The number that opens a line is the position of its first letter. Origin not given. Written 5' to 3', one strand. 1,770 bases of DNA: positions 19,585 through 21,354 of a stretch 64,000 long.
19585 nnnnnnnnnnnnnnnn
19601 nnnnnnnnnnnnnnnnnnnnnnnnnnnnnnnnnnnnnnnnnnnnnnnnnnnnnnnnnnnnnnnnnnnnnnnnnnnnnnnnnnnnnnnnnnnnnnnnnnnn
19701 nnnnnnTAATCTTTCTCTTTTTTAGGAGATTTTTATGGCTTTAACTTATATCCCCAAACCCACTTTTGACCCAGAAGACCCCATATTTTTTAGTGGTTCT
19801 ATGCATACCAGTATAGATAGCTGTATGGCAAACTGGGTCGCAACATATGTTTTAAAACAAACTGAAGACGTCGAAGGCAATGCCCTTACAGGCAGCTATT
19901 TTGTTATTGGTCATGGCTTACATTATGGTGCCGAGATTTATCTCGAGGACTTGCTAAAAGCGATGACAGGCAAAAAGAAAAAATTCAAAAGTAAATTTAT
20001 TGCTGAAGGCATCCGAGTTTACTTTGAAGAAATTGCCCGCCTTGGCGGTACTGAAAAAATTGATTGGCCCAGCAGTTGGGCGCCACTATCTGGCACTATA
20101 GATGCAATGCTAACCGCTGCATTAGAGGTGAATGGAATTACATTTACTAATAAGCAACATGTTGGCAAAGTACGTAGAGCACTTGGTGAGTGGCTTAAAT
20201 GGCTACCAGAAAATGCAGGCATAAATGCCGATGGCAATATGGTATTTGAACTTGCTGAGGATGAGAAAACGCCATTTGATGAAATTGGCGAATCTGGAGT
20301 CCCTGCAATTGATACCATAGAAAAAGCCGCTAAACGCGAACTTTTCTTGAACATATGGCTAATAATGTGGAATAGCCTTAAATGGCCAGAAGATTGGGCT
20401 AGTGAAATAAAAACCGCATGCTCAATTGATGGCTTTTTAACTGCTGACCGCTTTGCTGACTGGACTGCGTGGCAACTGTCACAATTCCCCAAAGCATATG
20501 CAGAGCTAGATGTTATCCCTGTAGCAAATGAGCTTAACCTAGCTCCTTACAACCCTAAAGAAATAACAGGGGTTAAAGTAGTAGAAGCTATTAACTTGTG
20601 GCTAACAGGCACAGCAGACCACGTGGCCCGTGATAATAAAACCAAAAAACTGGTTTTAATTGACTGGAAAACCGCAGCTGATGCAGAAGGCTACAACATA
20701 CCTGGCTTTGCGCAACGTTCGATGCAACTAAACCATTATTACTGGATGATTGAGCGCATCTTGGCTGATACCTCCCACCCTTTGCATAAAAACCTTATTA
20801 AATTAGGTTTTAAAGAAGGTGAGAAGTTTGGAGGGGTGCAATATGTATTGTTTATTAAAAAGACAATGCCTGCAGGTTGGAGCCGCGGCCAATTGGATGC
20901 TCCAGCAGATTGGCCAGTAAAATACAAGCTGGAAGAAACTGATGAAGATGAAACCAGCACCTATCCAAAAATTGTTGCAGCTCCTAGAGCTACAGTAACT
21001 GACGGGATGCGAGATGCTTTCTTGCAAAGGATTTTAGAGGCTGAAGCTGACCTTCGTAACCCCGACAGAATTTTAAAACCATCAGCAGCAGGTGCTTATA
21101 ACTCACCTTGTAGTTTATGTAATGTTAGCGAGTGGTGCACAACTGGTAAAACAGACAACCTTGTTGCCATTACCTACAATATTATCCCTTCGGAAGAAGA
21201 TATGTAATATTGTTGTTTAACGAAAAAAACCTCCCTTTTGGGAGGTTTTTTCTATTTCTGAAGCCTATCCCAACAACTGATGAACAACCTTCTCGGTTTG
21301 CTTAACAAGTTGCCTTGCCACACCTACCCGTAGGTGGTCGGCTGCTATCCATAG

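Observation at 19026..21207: Terminator-insulated two-gene cassette encoding two PD-(D/E)XK nucleases, one with a Cas4/AddB-type Fe-S cluster. Candidate novel defence or recombination module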

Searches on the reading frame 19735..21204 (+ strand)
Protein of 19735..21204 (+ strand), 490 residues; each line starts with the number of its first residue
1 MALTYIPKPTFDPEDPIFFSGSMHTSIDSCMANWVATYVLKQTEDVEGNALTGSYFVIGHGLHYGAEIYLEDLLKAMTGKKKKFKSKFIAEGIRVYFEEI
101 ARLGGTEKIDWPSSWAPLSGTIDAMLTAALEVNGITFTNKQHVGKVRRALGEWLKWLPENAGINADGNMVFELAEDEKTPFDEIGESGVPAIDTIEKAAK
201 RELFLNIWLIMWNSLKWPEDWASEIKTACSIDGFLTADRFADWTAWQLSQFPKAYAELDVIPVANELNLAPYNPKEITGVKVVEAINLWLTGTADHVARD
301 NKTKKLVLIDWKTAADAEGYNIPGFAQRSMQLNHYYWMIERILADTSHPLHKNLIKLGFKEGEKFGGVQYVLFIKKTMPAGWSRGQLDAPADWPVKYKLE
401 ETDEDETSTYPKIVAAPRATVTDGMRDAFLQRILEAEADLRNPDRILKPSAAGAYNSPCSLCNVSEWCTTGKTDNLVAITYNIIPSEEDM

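Call 3: search_protein_families(library=pfam, proteins=[window:19735-21204:+], max_evalue=1)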
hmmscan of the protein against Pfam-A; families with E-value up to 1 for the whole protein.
window:19735-21204:+ (490 aa): 2 families
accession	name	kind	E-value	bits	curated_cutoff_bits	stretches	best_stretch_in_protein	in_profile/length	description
PF12705.13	PDDEXK_1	-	7.9e-07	29.7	22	1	260-468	110-246/247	PD-(D/E)XK nuclease superfamily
PF09810.15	Exo5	-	0.27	11.1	25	1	296-347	159-210/367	Exonuclease V - a 5' deoxyribonuclease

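Call 4: search_protein_families(library=phrogs, proteins=[window:19735-21204:+], max_evalue=1)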
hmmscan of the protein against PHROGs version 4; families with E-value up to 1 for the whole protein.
window:19735-21204:+ (490 aa): 4 families
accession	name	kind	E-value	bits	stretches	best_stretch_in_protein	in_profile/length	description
phrog_1218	-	DNA, RNA and nucleotide metabolism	6.1e-08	33.3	1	280-344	136-190/364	exonuclease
phrog_298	-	DNA, RNA and nucleotide metabolism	0.086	13.2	1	290-339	166-211/293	exonuclease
phrog_466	-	DNA, RNA and nucleotide metabolism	0.15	12.4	1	289-340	272-319/446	exonuclease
phrog_24636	-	connector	0.34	12.4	1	162-201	51-90/103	head-tail connector protein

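Call 5: search_protein_families(library=padloc, proteins=[window:19735-21204:+], max_evalue=1)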
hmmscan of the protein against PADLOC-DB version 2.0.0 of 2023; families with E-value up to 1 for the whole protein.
window:19735-21204:+ (490 aa): 0 families

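Call 7: search_protein_families(library=ncbifam, proteins=[window:19735-21204:+], max_evalue=0.01)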
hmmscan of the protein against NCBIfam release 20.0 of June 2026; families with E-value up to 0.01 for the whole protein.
window:19735-21204:+ (490 aa): 0 families

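Call 12: find_homologous_proteins(query=window:19735-21204:+)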
Query window:19735-21204:+ (490 aa): 6 proteins with E <= 0.001 among 8000 candidates.
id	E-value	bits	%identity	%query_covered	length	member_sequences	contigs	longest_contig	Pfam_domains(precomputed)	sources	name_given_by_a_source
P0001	0.0e+0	1141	100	100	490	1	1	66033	PF12705.14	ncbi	-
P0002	1.8e-230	784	68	100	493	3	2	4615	PF12705.14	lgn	-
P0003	5.3e-230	782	68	100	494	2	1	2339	PF12705.14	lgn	-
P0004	1.4e-221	755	66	100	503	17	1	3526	PF12705.14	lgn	-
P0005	5.3e-217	739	65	100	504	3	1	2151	PF12705.14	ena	-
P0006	1.5e-188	646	57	100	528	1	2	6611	PF12705.14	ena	-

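Call 13: search_solved_structures(query=window:19735-21204:+, max_evalue=1, show_alignments=2)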
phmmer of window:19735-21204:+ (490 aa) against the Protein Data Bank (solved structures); distinct sequences matched with E-value up to 1: 1.
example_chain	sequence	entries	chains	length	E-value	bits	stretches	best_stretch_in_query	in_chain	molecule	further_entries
7eps_A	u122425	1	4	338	0.7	11.6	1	94-165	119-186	L-threonine 3-dehydrogenase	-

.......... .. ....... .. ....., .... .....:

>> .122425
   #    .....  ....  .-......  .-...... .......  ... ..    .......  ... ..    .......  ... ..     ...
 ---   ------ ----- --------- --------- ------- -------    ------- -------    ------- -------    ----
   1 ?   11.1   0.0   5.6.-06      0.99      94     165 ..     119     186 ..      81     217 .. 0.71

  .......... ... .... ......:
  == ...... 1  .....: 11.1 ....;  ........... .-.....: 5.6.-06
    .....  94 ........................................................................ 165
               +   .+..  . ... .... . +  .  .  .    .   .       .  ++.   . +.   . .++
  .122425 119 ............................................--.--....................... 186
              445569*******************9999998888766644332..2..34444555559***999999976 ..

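Call 14: find_encoding_contigs(protein=P0001, flank=6000, max_places=3)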
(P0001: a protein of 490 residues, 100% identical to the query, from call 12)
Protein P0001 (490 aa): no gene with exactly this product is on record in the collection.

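Call 15: find_encoding_contigs(protein=P0006, flank=8000, max_places=4)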
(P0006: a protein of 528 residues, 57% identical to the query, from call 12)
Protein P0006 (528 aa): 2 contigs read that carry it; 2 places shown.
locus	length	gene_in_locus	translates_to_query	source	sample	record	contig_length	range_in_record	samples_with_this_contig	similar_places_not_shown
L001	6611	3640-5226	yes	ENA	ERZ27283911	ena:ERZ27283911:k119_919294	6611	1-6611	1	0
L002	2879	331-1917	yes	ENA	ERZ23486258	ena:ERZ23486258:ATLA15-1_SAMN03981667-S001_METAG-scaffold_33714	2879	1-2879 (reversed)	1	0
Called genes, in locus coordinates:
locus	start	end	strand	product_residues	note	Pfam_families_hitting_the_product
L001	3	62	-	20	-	?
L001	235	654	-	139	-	-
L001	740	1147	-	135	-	-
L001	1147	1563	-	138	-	-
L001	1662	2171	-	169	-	PF00583:Acetyltransf_1, PF13673:Acetyltransf_10, PF13508:Acetyltransf_7, PF08445:FR47 (weak)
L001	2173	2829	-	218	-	PF00814:TsaD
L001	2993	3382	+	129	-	-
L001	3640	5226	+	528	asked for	PF12705:PDDEXK_1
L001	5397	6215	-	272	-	PF01791:DeoC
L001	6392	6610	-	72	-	?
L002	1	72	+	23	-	?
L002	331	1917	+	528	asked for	PF12705:PDDEXK_1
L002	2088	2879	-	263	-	?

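Call 16: find_encoding_contigs(protein=P0002, flank=8000, max_places=4)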
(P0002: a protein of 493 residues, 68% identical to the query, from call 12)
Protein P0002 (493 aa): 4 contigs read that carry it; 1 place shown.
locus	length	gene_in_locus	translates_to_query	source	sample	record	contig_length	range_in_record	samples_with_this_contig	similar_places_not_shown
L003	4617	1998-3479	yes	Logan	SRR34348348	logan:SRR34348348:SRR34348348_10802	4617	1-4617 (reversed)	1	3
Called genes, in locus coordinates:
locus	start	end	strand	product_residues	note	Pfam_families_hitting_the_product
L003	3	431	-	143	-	?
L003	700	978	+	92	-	-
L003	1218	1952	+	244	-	-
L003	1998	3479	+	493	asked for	PF12705:PDDEXK_1 (weak)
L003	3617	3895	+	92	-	-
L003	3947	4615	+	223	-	?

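Call 23: find_related_loci(query=A1, collection=genome_contigs, flank=8000)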
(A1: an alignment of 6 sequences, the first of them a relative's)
Query A1 (490 aa) in genome_contigs; peptide patterns used: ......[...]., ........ (x = any residue, [..] = any of these).
55 stretches matched a pattern; 1 encode a relative of the query (tblastn E <= 1e-3); 1 distinct loci.
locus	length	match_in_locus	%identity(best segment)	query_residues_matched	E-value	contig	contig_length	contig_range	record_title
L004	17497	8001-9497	67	1-490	0e+0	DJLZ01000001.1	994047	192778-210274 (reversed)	MAG TPA_asm: Proteobacteria bacterium UBA6503 UBA6503_contig_9, whole genome shotgun sequence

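Call 25: search_protein_representatives(alignment_id=A1)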
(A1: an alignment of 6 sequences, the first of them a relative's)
Query: 6 sequences, 493 profile positions. Proteins with E-value up to 0.001 (for the whole library): 4; up to 1e-10: 2; up to 1e-30: 1. The best 4 are listed.
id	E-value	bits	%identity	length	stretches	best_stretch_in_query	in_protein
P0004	0.0e+00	1039.9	-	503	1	1-493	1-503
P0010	3.3e-21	92.0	-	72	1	1-53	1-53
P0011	1.3e-04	37.2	-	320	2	250-341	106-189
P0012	4.9e-04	35.4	-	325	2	281-341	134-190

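Call 26: list_cluster_members(proteins=[P0001, P0007, P0004])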
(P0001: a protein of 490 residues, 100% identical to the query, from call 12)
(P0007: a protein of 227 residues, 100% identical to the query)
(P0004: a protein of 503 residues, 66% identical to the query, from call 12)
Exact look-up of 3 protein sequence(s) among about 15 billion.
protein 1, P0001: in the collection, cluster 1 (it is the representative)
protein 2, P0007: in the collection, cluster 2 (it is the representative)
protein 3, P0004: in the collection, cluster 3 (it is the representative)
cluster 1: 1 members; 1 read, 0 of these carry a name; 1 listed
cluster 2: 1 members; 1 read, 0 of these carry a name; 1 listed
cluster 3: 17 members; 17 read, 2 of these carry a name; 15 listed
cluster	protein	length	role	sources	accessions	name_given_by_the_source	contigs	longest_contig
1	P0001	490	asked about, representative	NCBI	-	-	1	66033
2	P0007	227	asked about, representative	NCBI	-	-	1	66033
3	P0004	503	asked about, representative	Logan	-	-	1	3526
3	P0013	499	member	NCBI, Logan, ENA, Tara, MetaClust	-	strand:+ start:454171 stop:455670 length:1500 start_codon:yes stop_codon:yes ... | TARA_070_MES_0.45-0.8_scaffold211112_2_gene210257 "" ""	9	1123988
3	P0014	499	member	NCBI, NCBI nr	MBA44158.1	MAG: hypothetical protein CMF62_09185 [Magnetococcales bacterium] | hypothetical protein [Magnetococcales bacterium]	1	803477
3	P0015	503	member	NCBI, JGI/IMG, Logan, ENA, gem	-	-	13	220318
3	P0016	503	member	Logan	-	-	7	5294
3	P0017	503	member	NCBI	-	-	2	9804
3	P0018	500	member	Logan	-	-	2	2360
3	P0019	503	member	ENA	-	-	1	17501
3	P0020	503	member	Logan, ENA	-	-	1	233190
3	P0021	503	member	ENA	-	-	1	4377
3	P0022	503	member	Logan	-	-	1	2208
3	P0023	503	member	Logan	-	-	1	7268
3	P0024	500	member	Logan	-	-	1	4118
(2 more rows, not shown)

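Call 35: find_encoding_contigs(protein=P0005, flank=5000, max_places=4)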
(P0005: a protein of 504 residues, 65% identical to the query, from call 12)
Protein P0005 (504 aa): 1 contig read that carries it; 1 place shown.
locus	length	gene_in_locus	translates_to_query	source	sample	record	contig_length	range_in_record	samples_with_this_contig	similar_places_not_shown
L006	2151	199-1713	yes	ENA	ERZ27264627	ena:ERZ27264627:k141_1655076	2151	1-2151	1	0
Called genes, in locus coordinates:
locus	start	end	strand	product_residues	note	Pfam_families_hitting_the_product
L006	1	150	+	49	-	?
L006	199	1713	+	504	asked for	PF12705:PDDEXK_1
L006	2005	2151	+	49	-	?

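Call 39: search_protein_families(library=pfam, proteins=[L004:9543-11516:-], max_evalue=0.001)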
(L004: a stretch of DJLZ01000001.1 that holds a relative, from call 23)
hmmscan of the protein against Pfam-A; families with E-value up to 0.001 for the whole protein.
L004:9543-11516:- (657 aa): 3 families
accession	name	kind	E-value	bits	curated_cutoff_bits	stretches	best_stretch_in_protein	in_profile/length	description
PF09848.15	SLFN-g3_helicase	-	2.3e-79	267.7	24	1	235-628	1-353/354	Schlafen group 3, DNA/RNA helicase domain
PF13401.12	AAA_22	-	1.9e-05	25.4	27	1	234-362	4-110/130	AAA domain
PF04851.21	ResIII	-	6e-05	23.4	22.5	1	219-359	8-146/164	Type III restriction enzyme, res subunit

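Call 40: predict_structure(alignment_id=A1)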
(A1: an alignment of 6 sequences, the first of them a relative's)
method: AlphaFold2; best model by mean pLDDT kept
length: 490 residues; sequences in the alignment: 6
mean_pLDDT: 47.7   pTM: 0.37
mean pLDDT of the five models: 47.7, 44.0, 43.3, 38.8, 37.5
residues with pLDDT >= 90: 2; 70-90: 91; 50-70: 82; < 50: 315
segments of 3 or more residues with pLDDT < 50: 1-70, 73-77, 80-86, 99-119, 216-249, 266-294, 313-331, 371-490
pLDDT, mean of each block of 10 residues (from residue 1): 34 31 31 40 34 33 45 48 47 49 36 37 76 84 83 63 56 78 82 88 86 51 37 35 42 63 56 28 24 57 69 36 39 55 64 73 65 37 27 27 32 37 44 41 36 25 23 24 30
secondary structure, 60 per line:
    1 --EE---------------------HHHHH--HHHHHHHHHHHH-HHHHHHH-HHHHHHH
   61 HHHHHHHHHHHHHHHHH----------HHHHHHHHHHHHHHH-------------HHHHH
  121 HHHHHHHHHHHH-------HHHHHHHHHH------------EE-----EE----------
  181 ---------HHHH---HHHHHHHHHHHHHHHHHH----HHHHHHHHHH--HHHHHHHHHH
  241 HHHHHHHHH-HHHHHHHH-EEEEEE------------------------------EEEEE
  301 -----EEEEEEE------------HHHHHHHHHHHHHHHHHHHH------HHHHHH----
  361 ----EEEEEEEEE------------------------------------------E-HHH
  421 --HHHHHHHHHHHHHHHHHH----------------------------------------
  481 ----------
elements in order: H26-30 H33-44 H46-52 H54-77 H88-102 H116-132 H140-149 H190-193 H197-214 H219-228 H231-249 H251-258 E260-265 E296-300 E306-312 H325-344 H351-356 E365-373 H423-440

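Call 41: search_solved_structures(query=A1, max_evalue=10, show_alignments=4)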
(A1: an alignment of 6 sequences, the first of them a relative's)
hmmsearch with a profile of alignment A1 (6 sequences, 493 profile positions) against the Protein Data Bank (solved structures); distinct sequences matched with E-value up to 10: 1.
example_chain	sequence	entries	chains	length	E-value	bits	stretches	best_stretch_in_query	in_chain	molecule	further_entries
3o0y_A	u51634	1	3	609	0.071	15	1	143-213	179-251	lipoprotein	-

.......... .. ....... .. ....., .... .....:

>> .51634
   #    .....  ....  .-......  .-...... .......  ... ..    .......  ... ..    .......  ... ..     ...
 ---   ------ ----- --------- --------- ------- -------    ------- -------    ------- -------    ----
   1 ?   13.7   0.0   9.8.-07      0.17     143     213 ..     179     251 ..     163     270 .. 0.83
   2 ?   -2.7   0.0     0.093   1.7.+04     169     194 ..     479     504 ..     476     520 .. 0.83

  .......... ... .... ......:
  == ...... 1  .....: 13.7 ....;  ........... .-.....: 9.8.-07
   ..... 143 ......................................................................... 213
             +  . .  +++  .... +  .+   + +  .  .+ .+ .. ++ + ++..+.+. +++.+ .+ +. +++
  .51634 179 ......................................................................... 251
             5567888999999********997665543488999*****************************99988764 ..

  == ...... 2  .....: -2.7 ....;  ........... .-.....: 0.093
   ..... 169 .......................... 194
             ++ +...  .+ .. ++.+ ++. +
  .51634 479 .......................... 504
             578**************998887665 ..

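Call 42: search_solved_structures(query=P0011, max_evalue=10, show_alignments=3)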
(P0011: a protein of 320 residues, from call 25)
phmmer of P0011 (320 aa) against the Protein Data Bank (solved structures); distinct sequences matched with E-value up to 10: 6.
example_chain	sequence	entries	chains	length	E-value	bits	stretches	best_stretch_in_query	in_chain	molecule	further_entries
6ppu_A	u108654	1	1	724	0.0025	20.4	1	138-191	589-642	ATP-dependent DNA helicase (UvrD/REP)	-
7sjr_A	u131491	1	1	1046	0.0048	19.5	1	138-191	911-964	DNA helicase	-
6ppj_A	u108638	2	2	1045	0.062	15.8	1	138-191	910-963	ATP-dependent DNA helicase (UvrD/REP)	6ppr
9np6_A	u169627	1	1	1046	0.063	15.8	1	138-191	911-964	DNA 3'-5' helicase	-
2l8d_A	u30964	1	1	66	0.32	13.5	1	13-46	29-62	Lamin-B receptor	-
1ilv_A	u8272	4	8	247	1.3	11.4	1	19-97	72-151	STATIONARY-PHASE SURVIVAL PROTEIN SURE HOMOLOG | STATIONARY PHASE SURVIVAL PROTEIN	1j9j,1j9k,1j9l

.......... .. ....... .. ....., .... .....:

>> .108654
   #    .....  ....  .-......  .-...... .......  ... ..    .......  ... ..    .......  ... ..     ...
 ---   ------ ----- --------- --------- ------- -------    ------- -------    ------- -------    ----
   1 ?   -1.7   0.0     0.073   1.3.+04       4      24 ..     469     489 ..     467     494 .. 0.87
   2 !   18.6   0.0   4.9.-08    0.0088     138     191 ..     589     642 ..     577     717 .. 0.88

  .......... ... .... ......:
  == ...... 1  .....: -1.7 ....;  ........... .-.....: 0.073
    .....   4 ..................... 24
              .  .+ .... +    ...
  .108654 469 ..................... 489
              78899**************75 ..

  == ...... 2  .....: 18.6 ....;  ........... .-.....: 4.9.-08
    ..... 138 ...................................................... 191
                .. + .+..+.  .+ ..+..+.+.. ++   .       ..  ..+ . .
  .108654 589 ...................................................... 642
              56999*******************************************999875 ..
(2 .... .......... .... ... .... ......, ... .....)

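Call 46: search_dna_similar(query=window:19735-21204:+, collection=phages, mode=protein, max_evalue=0.01)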
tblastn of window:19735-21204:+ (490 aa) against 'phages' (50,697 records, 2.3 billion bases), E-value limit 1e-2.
No match.

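Call 73: search_dna_similar(query=window:19735-21204:+, collection=plasmids, mode=protein, max_evalue=0.01)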
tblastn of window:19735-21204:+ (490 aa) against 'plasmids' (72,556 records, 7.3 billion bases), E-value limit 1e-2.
No match.

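Call 76: fold_search(model_id=the predicted structure, library=pdb)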
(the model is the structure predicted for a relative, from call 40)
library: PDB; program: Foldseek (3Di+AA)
matches with E <= 10: 80; with E <= 0.001: 0
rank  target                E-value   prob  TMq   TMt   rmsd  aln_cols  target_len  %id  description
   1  8ti9_B                1.5e+00  0.25  0.12  0.28   5.5        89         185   17  CryoEM structure of octamer assembly of Shedu nuclease domain from Bacillus cereus (released 2024-07-31)
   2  3u4q_B                2.1e+00  0.03  0.12  0.06  19.8       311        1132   11  Structure of AddAB-DNA complex at 2.8 angstroms (released 2012-03-21)
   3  1tic_A                2.2e+00  0.08  0.08  0.14   8.1        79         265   23  CONFORMATIONAL LABILITY OF LIPASES OBSERVED IN THE ABSENCE OF AN OIL-WATER INTERFACE: CRYSTALLOGRAPHIC STUDIES OF ENZY (released 1995-01-26)
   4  5f46_B                2.4e+00  0.07  0.08  0.20  12.5       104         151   12  Crystal structure of an aminoglycoside acetyltransferase meta-AAC0020 from an uncultured soil metagenomic sample, apoe (released 2015-12-16)
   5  5u08_D                2.4e+00  0.06  0.08  0.20  12.6       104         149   12  Crystal structure of an aminoglycoside acetyltransferase meta-AAC0020 from an uncultured soil metagenomic sample in co (released 2017-02-08)
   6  6uly_A                3.0e+00  0.07  0.08  0.08   7.9        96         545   16  Adenylation domain of a keto acid-selecting NRPS module bound to keto acyl adenylate space group P212121 (released 2020-02-19)
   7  5u08_B                3.4e+00  0.08  0.08  0.20   7.4        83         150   12  Crystal structure of an aminoglycoside acetyltransferase meta-AAC0020 from an uncultured soil metagenomic sample in co (released 2017-02-08)
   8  9mgs                  3.4e+00  0.04  0.08  0.19  13.0       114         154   11  Structure of aminoglycoside acetyltransferase AAC(3)-Ia in complex with sisomicin and CoA (released 2025-09-03)
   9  2inb                  3.7e+00  0.07  0.09  0.27   7.6        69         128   17  Crystal structure of an XisH family protein (ZP_00107633.1) from Nostoc punctiforme PCC 73102 at 1.60 A resolution (released 2006-10-24)
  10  5f49_C                3.7e+00  0.07  0.08  0.20   7.5        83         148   12  Crystal structure of an aminoglycoside acetyltransferase meta-AAC0020 from an uncultured soil metagenomic sample in co (released 2015-12-16)
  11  6wf5_A                3.9e+00  0.02  0.07  0.17  12.8       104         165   17  Crystal structure of human Naa50 in complex with a truncated cofactor derived inhibitor (compound 2) (released 2020-07-01)
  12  7kd7_D                4.6e+00  0.03  0.07  0.14   5.0        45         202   16  Crystal structure of human NatD (NAA40) bound to a bisubstrate analogue (released 2021-06-16)
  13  2okf_A                4.8e+00  0.08  0.09  0.27   3.6        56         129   14  CRYSTAL STRUCTURE OF A FDXN ELEMENT EXCISION CONTROLLING FACTOR PROTEIN (AVA_3312) FROM ANABAENA VARIABILIS AT 1.60 A  (released 2007-01-30)
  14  5f47_B                4.8e+00  0.06  0.08  0.20   7.4        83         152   12  Crystal structure of an aminoglycoside acetyltransferase meta-AAC0020 from an uncultured soil metagenomic sample in co (released 2015-12-30)
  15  7kpu_D                4.8e+00  0.03  0.07  0.14   4.8        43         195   14  Crystal structure of human NatD (NAA40) bound to a bisubstrate analogue with a C-3 linker (released 2021-06-16)
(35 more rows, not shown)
